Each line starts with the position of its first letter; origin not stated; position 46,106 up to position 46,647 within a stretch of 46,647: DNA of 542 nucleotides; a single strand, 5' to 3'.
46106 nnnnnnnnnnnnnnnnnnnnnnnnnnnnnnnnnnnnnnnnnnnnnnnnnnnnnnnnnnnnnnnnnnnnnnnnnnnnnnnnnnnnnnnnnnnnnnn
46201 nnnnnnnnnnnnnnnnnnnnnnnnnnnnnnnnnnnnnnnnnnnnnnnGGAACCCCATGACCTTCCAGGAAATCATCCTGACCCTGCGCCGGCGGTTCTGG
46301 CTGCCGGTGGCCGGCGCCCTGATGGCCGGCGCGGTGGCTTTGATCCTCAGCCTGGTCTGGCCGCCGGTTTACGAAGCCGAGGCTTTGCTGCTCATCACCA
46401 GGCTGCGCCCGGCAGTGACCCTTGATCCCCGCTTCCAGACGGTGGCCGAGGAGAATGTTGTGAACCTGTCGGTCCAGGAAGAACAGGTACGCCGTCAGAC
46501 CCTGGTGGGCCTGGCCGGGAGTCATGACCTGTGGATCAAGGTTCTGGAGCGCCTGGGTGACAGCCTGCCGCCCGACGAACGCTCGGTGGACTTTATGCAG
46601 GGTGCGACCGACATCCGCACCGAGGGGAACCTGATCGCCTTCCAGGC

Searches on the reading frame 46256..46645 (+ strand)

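Call 4: search_protein_families(library=pfam, proteins=[window:46256-46645:+], max_evalue=0.01)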
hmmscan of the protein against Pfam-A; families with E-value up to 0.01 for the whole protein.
window:46256-46645:+ (130 aa): 1 family
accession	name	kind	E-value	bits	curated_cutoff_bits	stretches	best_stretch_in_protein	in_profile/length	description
PF02706.20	Wzz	-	9.5e-07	29.5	25.5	1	3-52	5-54/91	Chain length determinant protein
